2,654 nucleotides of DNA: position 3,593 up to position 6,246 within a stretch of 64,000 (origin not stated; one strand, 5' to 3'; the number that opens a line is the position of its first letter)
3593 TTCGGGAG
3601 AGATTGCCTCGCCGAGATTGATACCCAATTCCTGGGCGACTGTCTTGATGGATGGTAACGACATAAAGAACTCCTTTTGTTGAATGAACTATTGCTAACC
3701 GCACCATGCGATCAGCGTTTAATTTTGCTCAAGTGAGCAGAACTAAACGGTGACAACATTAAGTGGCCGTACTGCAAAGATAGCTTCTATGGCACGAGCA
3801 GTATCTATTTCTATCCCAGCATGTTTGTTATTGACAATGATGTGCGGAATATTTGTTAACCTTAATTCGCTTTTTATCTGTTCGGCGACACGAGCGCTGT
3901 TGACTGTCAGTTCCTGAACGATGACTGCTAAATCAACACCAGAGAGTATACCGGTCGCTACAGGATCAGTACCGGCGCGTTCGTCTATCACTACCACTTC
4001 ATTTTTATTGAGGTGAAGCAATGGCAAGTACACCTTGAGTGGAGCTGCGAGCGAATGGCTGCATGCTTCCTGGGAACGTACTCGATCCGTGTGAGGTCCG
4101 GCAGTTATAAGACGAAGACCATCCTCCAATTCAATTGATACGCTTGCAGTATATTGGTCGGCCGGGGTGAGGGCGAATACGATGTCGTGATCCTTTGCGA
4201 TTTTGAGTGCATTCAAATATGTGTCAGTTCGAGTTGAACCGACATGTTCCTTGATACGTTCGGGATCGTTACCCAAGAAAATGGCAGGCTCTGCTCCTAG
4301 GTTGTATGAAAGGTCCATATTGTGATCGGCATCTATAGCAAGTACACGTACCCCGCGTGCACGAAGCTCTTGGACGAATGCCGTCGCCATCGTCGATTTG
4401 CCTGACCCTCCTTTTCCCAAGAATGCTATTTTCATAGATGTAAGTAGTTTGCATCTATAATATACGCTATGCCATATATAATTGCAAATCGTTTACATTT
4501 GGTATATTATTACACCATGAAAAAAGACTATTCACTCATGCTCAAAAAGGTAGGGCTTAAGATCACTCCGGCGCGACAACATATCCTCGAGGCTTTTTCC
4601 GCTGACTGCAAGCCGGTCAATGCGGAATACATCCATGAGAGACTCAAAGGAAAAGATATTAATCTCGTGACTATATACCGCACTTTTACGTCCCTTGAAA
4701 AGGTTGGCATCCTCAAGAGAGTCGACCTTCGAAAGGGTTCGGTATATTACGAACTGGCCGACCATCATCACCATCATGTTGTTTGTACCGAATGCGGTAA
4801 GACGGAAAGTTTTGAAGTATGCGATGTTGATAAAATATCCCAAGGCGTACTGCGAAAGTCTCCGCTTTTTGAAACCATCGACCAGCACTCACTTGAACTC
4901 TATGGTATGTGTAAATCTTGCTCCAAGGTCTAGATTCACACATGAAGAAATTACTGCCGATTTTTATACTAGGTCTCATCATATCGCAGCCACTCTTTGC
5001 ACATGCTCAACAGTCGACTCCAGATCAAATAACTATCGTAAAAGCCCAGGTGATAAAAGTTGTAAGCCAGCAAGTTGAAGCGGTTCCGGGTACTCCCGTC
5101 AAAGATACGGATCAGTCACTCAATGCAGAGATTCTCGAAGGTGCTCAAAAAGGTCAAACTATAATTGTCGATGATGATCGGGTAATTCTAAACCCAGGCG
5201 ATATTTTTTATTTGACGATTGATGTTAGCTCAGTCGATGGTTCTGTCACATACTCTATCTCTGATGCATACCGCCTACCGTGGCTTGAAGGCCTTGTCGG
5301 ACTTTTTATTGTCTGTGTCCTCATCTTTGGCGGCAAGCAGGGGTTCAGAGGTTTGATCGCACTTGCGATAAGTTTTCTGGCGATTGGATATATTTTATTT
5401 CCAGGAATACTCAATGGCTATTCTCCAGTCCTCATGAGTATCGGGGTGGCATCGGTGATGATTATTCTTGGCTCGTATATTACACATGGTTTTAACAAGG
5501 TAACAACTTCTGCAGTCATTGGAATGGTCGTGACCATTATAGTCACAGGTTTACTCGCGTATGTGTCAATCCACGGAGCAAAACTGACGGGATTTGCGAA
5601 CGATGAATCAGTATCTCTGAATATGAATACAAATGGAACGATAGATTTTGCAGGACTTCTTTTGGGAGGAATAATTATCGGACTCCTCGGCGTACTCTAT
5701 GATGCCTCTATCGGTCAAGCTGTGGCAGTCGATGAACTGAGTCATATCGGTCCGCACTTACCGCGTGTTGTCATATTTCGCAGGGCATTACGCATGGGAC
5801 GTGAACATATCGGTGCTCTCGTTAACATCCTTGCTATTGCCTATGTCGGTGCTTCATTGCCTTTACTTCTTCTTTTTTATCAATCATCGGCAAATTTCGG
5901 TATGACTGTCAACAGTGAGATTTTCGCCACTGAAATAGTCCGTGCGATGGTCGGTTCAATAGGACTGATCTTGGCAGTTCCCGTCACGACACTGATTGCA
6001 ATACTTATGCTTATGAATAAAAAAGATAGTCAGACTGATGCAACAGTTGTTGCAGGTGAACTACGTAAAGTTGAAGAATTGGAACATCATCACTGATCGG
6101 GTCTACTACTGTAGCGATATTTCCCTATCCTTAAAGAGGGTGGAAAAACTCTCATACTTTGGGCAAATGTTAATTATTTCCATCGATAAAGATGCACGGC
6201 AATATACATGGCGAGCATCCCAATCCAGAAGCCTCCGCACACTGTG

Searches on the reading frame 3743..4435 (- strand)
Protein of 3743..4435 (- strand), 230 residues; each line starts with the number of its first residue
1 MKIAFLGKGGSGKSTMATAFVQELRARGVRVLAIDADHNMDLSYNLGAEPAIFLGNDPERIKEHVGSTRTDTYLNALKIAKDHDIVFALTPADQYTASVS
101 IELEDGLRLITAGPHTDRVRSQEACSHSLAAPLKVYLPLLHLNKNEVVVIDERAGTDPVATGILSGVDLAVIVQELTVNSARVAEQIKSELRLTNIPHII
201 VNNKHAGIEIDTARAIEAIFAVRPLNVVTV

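Call 31: search_protein_families(library=pfam, proteins=[window:3743-4435:-], max_evalue=0.001)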
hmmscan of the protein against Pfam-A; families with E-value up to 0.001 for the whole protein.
window:3743-4435:- (230 aa): 6 families
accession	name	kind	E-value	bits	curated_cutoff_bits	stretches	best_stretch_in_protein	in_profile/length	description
PF01656.29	CbiA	-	5.3e-10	39.8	25.4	1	7-203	6-81/125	CobQ/CobB/MinD/ParA nucleotide binding domain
PF13614.12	AAA_31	-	1.9e-07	31.7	27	1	8-51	10-53/177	AAA domain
PF00142.24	Fer4_NifH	-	2e-05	24.6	25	1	1-41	1-41/271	4Fe-4S iron sulfur cluster binding proteins, NifH/frxC family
PF02374.21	ArsA_ATPase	-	0.0005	19.8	24.3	1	3-48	4-49/305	Anion-transporting ATPase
PF09140.17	MipZ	-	0.00052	19.8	20.7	0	8-38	9-39/262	ATPase MipZ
PF10609.15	ParA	-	0.00062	19.7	27.1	0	7-37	11-41/246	NUBPL iron-transfer P-loop NTPase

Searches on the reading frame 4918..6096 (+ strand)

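Call 31: search_protein_families(library=pfam, proteins=[window:4918-6096:+], max_evalue=0.001)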
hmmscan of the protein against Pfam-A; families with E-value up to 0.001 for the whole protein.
window:4918-6096:+ (392 aa): 1 family
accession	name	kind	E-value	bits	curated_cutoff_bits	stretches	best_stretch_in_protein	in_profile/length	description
PF07907.16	YibE_F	-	2e-63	214.6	27.2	1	126-361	4-239/241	YibE/F-like protein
